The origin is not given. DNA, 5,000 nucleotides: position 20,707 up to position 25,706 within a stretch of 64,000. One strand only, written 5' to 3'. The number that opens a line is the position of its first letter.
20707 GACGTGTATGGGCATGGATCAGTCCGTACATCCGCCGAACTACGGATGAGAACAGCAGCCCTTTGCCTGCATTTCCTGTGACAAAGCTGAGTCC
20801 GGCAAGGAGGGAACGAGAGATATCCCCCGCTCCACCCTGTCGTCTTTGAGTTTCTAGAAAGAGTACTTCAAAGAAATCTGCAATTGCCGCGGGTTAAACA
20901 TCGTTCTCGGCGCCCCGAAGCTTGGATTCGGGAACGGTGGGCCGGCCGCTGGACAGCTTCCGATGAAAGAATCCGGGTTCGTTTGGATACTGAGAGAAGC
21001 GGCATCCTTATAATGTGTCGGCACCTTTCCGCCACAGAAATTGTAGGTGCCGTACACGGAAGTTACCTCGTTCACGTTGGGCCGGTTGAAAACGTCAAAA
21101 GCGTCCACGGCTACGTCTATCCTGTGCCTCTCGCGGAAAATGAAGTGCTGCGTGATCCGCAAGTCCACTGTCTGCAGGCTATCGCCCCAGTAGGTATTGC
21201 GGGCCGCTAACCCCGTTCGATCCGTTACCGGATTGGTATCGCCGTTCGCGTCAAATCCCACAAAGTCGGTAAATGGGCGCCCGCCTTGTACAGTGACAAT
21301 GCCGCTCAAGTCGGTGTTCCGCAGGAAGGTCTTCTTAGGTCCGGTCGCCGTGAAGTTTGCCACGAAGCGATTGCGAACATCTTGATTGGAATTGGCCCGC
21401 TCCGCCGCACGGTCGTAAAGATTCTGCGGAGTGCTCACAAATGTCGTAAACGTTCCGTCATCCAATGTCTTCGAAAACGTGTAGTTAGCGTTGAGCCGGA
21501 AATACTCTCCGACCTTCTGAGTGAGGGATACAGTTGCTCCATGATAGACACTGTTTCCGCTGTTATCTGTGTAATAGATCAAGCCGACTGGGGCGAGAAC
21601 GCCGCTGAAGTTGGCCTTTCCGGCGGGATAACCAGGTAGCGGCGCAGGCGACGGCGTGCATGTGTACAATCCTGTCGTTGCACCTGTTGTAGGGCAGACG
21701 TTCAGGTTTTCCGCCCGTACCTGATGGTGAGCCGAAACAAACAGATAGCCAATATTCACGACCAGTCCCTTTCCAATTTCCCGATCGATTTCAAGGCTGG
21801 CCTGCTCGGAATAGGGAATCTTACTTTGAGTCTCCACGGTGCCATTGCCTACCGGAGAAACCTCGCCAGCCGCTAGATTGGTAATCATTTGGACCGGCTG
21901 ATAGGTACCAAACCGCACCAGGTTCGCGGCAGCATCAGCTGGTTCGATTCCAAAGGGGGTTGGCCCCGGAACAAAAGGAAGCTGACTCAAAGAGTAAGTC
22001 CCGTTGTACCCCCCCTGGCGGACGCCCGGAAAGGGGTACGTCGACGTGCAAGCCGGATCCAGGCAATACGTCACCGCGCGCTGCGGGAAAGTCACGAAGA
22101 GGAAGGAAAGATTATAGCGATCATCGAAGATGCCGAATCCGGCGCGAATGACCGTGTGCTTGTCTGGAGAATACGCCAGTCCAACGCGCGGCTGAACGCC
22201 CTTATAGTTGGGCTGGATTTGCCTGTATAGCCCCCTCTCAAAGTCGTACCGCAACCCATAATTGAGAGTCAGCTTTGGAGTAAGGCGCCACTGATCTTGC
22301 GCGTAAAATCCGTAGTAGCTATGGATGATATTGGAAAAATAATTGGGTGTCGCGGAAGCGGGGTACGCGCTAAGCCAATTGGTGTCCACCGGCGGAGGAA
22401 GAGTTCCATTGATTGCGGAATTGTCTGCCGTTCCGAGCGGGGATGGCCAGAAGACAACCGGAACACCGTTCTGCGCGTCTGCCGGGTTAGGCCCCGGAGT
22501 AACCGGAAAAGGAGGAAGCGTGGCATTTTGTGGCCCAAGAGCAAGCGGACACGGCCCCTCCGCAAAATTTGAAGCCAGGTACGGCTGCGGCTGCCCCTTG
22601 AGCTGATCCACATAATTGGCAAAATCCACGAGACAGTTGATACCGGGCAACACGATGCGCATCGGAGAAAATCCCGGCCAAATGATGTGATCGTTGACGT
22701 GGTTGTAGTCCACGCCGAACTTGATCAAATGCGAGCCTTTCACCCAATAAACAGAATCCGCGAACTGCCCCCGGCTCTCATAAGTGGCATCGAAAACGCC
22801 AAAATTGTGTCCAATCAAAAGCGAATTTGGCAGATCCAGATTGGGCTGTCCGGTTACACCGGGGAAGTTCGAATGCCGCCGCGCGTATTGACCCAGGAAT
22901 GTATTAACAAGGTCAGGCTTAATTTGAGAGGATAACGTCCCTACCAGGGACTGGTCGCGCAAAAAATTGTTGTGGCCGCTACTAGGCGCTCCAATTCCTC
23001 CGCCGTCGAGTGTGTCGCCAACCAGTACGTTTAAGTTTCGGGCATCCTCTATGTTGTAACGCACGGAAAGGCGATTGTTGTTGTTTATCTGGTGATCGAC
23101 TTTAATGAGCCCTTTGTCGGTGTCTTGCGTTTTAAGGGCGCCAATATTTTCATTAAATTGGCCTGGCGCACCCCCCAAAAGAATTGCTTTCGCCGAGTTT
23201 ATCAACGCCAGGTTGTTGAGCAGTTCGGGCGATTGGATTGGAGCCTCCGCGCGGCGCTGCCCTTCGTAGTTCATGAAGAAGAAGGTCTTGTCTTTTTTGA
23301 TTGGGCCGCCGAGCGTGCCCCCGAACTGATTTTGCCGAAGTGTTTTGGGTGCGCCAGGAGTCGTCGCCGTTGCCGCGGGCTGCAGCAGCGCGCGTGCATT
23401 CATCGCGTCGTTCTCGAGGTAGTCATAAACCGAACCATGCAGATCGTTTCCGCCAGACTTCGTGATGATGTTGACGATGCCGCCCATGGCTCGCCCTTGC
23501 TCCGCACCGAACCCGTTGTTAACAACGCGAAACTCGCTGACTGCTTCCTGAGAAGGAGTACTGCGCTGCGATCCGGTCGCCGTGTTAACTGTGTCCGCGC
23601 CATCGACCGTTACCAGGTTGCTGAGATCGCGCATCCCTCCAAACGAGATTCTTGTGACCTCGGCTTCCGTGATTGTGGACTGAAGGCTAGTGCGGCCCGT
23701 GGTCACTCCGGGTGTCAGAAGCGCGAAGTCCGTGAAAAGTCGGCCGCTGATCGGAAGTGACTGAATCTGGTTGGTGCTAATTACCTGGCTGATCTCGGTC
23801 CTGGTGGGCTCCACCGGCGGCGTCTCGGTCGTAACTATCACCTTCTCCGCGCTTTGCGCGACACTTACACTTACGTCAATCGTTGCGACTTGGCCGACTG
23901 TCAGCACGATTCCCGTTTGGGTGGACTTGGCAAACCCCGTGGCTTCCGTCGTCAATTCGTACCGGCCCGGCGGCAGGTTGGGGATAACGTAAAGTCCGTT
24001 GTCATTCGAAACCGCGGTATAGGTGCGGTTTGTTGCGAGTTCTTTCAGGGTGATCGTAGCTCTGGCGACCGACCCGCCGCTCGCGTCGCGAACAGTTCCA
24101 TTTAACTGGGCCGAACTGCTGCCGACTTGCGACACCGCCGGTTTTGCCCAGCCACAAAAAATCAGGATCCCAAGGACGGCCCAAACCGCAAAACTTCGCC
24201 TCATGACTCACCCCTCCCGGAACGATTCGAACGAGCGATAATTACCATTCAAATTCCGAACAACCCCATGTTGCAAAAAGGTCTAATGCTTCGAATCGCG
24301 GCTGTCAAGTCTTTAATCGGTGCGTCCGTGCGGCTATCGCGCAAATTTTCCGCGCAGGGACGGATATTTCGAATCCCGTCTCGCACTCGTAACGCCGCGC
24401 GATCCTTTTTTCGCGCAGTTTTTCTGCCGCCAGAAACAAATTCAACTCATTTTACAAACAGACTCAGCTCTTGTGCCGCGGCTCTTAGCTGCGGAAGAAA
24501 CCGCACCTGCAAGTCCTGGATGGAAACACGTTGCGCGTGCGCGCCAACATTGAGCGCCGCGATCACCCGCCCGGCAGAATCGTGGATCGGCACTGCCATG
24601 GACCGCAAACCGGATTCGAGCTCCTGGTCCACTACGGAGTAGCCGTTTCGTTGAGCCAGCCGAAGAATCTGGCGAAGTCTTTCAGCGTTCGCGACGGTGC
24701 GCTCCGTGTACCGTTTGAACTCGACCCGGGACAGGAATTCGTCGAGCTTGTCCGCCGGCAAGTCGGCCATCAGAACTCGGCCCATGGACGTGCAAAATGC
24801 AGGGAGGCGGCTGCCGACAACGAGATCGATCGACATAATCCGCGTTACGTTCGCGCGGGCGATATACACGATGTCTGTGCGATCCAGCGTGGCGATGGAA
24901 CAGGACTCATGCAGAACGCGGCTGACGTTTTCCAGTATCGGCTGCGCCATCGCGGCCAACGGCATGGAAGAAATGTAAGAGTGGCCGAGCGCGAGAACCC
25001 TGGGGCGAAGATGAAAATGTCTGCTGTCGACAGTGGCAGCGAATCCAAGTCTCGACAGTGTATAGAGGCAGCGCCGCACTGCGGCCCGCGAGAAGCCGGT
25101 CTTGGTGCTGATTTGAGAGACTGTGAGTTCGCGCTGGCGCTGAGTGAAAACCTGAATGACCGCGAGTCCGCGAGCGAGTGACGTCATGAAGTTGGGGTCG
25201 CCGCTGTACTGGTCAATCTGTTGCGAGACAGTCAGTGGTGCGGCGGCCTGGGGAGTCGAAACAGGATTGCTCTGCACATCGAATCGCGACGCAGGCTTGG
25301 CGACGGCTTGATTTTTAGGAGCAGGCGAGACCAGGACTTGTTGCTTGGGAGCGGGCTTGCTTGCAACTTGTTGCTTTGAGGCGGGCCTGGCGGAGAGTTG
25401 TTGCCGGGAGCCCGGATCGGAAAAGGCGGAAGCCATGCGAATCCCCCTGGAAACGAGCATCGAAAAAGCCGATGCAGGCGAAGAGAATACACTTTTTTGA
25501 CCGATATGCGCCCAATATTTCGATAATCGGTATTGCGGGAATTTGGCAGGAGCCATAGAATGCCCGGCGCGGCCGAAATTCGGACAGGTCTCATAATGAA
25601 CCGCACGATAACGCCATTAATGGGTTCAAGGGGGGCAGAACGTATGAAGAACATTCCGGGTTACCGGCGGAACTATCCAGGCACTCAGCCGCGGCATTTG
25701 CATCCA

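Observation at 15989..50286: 34-kb lignin-monomer funnel in a probable Acidobacterium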

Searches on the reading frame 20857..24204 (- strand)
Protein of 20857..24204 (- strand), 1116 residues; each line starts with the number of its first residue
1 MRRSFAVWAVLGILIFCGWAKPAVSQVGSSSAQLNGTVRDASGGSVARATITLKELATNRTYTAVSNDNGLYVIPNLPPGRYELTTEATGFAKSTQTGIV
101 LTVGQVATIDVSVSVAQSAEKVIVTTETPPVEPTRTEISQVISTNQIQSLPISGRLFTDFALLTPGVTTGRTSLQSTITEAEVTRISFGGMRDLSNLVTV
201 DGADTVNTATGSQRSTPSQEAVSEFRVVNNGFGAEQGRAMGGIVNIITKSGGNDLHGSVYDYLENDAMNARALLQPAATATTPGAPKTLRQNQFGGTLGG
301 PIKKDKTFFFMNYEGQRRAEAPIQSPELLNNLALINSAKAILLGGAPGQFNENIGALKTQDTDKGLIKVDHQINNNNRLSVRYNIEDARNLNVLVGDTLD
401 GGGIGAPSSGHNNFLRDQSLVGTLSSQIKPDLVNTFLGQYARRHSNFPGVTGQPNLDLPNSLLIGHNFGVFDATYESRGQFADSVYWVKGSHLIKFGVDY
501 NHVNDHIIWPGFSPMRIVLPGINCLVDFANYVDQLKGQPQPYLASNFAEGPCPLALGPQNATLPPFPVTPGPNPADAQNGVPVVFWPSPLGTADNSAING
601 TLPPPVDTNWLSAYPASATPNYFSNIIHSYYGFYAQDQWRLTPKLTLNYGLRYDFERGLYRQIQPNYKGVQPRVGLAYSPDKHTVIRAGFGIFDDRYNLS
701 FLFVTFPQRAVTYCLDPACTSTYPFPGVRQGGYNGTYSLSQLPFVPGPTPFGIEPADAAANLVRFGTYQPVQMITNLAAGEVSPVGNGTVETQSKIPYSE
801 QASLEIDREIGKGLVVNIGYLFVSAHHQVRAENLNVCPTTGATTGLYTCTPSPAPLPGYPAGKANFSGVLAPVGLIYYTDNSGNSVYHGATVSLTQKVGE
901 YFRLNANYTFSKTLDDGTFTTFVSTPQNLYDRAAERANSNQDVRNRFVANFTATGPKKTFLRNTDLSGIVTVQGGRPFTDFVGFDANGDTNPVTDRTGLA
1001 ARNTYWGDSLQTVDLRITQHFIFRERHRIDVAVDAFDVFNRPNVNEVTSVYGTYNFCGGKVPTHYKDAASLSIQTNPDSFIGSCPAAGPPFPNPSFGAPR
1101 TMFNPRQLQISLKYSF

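Call 3: search_protein_families(library=pfam, proteins=[window:20857-24204:-], max_evalue=0.00001)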
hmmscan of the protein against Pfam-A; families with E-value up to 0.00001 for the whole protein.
window:20857-24204:- (1116 aa): 4 families
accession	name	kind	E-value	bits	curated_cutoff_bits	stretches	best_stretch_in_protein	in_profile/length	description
PF25183.1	OMP_b-brl_4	-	2.6e-99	334.2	30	5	663-986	431-721/838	Outer membrane beta barrel domain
PF13620.12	CarboxypepD_reg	-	1.3e-19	70.7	32.3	1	34-113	2-81/82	Carboxypeptidase regulatory-like domain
PF00593.30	TonB_dep_Rec_b-barrel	-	1.8e-08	35.1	27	1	446-691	39-238/436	TonB dependent receptor-like, beta-barrel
PF13715.12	CarbopepD_reg_2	-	1.2e-06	28.9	32.2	1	35-119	2-80/88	CarboxypepD_reg-like domain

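Call 66: search_protein_families(library=ncbifam, proteins=[window:20857-24204:-], max_evalue=1e-20)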
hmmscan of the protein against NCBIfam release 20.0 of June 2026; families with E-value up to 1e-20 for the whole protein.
window:20857-24204:- (1116 aa): 0 families

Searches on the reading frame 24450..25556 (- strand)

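Call 3: search_protein_families(library=pfam, proteins=[window:24450-25556:-], max_evalue=0.00001)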
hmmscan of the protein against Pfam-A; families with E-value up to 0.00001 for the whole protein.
window:24450-25556:- (369 aa): 2 families
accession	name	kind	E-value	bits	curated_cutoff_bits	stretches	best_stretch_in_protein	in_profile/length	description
PF01614.24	IclR_C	-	1.6e-42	145.4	24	1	192-365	1-173/174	Bacterial transcriptional regulator IclR C-terminal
PF09339.16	HTH_IclR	-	3.8e-13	49.4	22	1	126-174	1-49/52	IclR helix-turn-helix domain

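Call 66: search_protein_families(library=ncbifam, proteins=[window:24450-25556:-], max_evalue=1e-20)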
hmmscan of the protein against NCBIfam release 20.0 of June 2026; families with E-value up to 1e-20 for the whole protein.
window:24450-25556:- (369 aa): 5 families
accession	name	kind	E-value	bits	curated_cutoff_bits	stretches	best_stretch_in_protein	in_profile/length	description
TIGR02431.1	pcaR_pcaU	subfamily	1.2e-96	322.9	284.75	1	121-365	2-245/248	beta-ketoadipate pathway transcriptional regulators, PcaR/PcaU/PobR family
NF011671.1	PRK15090.1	equivalog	8.8e-37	126.7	275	1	121-365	7-250/256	DNA-binding transcriptional regulator KdgR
NF045644.1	TransRegBhcR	equivalog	3.3e-35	121.6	350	1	119-365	17-262/267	HTH-type transcriptional regulator BhcR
NF008601.2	PRK11569.1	equivalog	2.5e-28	99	380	1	124-345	26-250/276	glyoxylate bypass operon transcriptional repressor IclR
NF007341.0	PRK09834.1-3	equivalog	2.4e-23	82.6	269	1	125-365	8-255/274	DNA-binding transcriptional regulator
